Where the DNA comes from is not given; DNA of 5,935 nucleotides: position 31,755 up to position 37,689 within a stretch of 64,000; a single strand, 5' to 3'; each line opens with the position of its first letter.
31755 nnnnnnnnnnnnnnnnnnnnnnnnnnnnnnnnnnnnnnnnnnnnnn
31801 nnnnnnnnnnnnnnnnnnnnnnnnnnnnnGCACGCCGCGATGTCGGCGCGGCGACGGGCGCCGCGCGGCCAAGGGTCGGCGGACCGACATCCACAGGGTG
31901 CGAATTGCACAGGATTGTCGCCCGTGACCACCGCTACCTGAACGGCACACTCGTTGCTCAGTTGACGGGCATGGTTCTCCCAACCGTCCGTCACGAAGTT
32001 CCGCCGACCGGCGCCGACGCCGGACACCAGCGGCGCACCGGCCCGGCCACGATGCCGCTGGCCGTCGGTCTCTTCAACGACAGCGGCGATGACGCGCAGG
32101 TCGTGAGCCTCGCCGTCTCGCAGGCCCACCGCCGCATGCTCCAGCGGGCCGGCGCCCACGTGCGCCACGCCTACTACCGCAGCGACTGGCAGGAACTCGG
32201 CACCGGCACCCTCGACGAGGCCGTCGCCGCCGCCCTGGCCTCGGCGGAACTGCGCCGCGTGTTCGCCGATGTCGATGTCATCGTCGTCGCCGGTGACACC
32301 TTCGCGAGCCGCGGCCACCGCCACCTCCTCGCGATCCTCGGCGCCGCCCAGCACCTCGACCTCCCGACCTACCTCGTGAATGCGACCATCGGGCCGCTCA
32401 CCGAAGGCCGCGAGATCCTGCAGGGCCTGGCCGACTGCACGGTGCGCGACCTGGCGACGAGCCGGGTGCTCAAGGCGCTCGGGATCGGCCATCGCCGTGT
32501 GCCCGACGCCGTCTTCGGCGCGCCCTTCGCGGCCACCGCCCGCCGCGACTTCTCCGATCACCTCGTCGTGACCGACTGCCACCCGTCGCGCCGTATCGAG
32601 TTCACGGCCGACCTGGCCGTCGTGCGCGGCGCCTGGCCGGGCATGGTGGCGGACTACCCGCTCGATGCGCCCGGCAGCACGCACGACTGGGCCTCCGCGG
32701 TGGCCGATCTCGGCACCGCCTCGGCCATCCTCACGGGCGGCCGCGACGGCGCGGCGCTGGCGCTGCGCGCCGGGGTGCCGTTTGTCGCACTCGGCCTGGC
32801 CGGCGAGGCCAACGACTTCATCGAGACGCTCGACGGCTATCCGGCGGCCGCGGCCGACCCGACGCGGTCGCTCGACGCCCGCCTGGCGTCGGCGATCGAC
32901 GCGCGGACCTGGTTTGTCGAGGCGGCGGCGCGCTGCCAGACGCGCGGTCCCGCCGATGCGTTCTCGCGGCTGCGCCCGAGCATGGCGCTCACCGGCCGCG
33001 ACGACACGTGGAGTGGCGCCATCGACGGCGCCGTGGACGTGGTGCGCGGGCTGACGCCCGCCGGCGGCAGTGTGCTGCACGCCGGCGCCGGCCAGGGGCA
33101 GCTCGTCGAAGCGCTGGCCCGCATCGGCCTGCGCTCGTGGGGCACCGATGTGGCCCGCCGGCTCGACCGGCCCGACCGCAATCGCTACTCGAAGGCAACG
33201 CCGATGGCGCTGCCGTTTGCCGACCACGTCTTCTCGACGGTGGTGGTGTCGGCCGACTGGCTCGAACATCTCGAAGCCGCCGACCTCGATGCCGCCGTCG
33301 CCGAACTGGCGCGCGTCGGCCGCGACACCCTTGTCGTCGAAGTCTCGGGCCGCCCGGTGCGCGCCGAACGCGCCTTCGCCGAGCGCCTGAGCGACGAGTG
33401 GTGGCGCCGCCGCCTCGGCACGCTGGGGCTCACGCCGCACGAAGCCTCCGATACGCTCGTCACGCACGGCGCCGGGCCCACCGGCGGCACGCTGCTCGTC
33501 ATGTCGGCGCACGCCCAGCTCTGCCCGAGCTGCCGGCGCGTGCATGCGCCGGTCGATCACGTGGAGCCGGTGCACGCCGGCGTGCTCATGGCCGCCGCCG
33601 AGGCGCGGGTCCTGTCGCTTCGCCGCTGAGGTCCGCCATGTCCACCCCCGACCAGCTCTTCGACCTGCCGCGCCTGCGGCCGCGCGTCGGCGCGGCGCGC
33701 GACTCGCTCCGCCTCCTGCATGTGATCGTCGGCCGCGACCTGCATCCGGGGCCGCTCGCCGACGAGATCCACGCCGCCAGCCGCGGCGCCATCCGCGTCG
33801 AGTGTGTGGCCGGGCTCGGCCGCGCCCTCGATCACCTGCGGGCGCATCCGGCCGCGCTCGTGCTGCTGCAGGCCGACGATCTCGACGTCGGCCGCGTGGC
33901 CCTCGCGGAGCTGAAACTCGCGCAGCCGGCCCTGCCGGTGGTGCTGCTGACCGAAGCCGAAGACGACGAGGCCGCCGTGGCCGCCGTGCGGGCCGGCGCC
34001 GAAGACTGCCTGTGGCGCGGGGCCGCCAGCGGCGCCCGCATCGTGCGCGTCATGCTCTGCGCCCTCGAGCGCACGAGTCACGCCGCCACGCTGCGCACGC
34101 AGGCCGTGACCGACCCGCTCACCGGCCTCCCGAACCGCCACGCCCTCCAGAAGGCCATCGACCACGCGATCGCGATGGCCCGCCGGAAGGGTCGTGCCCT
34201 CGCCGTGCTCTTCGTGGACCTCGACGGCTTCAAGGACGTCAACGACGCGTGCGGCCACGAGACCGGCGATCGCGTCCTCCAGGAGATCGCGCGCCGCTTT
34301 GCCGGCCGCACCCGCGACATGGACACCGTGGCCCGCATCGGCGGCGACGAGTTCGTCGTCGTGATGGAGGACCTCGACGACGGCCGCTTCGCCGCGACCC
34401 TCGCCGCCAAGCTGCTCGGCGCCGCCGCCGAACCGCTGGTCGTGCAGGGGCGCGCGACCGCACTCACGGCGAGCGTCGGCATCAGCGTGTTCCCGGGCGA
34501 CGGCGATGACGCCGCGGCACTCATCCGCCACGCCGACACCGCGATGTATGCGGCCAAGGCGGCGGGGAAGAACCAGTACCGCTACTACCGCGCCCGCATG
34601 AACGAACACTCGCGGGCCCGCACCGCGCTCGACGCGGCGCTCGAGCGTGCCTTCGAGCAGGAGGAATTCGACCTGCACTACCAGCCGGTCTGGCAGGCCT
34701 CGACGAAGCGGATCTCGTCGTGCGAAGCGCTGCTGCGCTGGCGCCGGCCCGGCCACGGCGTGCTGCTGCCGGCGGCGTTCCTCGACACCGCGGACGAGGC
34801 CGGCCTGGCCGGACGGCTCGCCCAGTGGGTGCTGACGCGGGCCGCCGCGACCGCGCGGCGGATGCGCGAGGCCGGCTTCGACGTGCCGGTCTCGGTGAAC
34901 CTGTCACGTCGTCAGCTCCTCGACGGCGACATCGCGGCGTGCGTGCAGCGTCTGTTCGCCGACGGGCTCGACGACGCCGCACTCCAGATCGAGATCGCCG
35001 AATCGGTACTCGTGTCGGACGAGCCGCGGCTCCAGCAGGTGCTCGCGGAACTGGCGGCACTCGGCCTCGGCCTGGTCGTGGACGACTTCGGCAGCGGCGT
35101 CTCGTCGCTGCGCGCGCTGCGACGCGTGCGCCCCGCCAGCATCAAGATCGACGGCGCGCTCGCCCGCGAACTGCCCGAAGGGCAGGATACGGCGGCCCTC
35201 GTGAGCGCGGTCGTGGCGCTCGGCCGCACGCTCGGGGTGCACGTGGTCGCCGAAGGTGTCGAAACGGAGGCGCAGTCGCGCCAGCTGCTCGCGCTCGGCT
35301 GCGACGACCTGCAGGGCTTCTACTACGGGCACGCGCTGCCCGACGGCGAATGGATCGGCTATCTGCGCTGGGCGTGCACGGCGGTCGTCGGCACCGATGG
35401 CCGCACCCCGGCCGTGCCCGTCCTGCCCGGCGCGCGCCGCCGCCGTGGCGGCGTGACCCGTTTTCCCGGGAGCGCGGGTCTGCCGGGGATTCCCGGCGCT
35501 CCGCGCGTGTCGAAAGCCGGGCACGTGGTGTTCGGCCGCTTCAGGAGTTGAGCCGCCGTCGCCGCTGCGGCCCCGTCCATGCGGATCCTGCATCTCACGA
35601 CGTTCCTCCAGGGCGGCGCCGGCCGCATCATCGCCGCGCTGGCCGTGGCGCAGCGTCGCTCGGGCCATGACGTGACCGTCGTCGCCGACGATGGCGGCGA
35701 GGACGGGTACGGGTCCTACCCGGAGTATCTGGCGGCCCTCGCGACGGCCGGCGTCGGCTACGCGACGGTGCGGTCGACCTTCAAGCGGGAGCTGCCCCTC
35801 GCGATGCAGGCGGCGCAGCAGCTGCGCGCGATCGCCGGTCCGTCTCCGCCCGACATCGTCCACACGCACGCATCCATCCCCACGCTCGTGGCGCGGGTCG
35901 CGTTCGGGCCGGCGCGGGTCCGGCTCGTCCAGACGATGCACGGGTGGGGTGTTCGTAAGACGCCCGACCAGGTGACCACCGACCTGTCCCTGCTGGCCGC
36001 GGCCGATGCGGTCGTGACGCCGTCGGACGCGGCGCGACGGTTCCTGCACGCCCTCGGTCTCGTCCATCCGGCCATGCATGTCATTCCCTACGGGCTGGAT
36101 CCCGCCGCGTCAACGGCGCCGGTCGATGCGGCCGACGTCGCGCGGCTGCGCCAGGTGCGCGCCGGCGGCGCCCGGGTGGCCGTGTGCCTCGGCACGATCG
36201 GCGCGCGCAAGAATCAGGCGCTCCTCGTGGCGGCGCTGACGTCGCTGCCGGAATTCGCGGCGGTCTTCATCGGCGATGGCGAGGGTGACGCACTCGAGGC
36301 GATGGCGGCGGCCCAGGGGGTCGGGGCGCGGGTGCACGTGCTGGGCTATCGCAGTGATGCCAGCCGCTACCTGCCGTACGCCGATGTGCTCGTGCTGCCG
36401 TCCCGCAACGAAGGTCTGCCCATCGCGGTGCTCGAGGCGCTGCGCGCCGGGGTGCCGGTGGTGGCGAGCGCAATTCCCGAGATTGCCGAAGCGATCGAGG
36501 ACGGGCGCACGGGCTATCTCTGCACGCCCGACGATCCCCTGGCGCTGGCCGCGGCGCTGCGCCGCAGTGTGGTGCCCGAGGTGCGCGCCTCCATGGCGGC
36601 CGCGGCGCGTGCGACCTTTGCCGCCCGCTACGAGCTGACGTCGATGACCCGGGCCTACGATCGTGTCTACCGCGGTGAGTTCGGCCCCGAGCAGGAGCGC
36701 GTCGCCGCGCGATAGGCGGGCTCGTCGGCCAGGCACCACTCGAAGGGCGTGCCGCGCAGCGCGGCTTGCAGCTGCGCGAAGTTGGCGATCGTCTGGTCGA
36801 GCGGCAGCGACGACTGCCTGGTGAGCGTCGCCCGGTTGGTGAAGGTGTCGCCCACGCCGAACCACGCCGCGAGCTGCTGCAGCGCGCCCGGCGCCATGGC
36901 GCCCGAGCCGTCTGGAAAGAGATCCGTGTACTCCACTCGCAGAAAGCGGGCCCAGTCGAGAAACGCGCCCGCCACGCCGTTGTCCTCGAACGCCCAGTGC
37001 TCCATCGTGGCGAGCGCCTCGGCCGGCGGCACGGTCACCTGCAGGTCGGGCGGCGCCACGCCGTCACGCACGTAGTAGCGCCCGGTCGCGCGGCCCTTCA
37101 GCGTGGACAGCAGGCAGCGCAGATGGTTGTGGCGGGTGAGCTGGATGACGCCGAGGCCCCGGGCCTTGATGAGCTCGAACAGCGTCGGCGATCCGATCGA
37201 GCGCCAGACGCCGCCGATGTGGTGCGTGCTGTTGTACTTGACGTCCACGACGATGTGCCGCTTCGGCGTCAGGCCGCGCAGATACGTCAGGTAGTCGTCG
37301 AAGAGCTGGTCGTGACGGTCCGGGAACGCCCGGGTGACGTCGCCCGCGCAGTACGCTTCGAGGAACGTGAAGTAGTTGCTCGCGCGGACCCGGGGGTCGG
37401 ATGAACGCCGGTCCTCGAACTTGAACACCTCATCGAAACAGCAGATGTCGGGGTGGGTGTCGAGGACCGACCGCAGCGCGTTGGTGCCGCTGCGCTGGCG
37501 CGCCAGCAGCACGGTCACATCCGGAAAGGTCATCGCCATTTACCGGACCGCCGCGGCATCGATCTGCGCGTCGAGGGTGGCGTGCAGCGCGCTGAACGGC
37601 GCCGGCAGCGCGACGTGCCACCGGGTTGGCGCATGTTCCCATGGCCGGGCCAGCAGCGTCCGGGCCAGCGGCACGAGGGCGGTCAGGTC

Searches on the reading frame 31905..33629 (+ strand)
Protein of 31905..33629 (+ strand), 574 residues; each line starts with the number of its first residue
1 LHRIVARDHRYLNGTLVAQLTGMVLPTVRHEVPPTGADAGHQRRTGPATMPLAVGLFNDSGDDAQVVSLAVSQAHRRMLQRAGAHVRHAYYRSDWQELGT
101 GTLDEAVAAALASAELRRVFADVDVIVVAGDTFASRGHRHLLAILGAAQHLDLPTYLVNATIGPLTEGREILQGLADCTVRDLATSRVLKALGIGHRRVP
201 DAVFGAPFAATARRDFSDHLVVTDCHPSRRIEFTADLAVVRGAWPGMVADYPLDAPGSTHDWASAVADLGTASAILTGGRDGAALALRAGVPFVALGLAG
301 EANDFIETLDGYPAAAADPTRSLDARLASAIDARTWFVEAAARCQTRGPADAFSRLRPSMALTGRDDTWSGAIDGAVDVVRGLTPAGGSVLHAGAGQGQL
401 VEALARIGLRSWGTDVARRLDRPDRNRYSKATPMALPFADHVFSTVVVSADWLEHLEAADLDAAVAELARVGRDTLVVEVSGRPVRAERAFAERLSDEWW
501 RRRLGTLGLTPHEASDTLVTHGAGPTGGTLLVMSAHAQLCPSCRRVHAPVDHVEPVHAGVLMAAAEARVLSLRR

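Call 32: search_protein_families(library=pfam, proteins=[window:31905-33629:+], max_evalue=0.001)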
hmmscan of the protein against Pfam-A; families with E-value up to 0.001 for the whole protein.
window:31905-33629:+ (574 aa): 3 families
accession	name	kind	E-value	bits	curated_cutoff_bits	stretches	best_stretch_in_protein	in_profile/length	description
PF08241.18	Methyltransf_11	-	3.4e-07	31.3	21.2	1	391-473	1-88/95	Methyltransferase domain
PF13649.12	Methyltransf_25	-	2.2e-06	28.7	27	1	390-471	1-92/97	Methyltransferase domain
PF04230.19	PS_pyruv_trans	-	6.2e-05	23.5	25.3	1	107-208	59-158/280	Polysaccharide pyruvyl transferase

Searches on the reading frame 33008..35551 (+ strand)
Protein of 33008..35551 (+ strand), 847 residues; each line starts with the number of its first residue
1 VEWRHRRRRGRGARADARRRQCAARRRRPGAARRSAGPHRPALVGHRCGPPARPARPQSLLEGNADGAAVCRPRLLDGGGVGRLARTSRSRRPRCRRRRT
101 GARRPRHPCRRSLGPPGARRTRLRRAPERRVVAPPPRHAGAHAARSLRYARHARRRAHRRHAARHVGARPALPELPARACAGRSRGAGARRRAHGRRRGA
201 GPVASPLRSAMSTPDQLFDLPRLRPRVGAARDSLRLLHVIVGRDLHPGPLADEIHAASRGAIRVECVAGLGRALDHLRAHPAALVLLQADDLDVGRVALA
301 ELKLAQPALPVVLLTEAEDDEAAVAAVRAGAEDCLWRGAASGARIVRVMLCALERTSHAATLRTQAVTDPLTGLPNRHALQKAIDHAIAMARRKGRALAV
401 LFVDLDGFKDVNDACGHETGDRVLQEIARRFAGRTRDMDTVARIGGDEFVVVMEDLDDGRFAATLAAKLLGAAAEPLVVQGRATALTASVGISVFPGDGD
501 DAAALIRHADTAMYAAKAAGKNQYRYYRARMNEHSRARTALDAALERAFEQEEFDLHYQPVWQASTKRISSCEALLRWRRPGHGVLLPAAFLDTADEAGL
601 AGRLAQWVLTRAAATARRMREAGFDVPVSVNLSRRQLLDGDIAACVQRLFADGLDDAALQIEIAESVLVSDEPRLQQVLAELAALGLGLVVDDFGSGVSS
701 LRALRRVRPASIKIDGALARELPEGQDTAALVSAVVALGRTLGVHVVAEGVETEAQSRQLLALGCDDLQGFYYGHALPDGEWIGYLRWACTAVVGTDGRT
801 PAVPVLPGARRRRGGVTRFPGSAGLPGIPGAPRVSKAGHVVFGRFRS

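Call 32: search_protein_families(library=pfam, proteins=[window:33008-35551:+], max_evalue=0.001)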
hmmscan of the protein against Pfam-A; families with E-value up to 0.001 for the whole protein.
window:33008-35551:+ (847 aa): 3 families
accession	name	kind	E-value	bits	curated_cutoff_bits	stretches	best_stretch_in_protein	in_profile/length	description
PF00563.25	EAL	-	1.1e-62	211.9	31.3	1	543-775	2-235/236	EAL domain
PF00990.26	GGDEF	-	1.8e-46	158.3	23.8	1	366-523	1-161/161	Diguanylate cyclase, GGDEF domain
PF00072.30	Response_reg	-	8.1e-05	23.2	30.2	0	263-335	24-97/111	Response regulator receiver domain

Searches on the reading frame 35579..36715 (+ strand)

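Call 32: search_protein_families(library=pfam, proteins=[window:35579-36715:+], max_evalue=0.001)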
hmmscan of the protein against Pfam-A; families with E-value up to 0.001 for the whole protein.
window:35579-36715:+ (378 aa): 7 families
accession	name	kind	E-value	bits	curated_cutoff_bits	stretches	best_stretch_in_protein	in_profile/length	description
PF13692.12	Glyco_trans_1_4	-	9e-31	107.5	27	1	199-329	2-138/142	Glycosyl transferases group 1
PF00534.26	Glycos_transf_1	-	1.4e-29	103.2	26.4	1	196-330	13-155/172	Glycosyl transferases group 1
PF13439.12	Glyco_transf_4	-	4.2e-22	79.4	28.5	1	12-176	2-169/170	Glycosyltransferase Family 4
PF13579.12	Glyco_trans_4_4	-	2.4e-19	70.7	29.7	1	12-172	1-158/158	Glycosyl transferase 4-like domain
PF20706.3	GT4-conflict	-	4.4e-08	33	26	1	233-309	242-323/385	Family 4 Glycosyltransferase in conflict systems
PF13477.12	Glyco_trans_4_2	-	6.2e-05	23.6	23.4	1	56-132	50-118/139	Glycosyl transferase 4-like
PF13524.12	Glyco_trans_1_2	-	0.00049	20.5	25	0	260-353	39-135/144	Glycosyl transferase-like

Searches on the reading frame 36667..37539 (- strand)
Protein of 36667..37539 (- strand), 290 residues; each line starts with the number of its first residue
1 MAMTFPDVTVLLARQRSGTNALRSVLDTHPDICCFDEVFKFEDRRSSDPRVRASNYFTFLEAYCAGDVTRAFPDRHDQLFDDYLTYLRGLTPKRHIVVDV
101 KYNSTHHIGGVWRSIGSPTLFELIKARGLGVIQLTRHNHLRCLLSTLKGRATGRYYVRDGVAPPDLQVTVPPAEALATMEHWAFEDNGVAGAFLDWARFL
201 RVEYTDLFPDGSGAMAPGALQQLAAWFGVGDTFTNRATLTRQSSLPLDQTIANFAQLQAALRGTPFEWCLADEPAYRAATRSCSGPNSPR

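Call 72: search_protein_families(library=pfam, proteins=[window:36667-37539:-], max_evalue=0.001)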
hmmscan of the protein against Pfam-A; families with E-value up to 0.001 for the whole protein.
window:36667-37539:- (290 aa): 1 family
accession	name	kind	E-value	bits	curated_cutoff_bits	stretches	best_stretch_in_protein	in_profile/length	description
PF13469.12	Sulfotransfer_3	-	3.7e-05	24.5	27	0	15-62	8-58/216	Sulfotransferase family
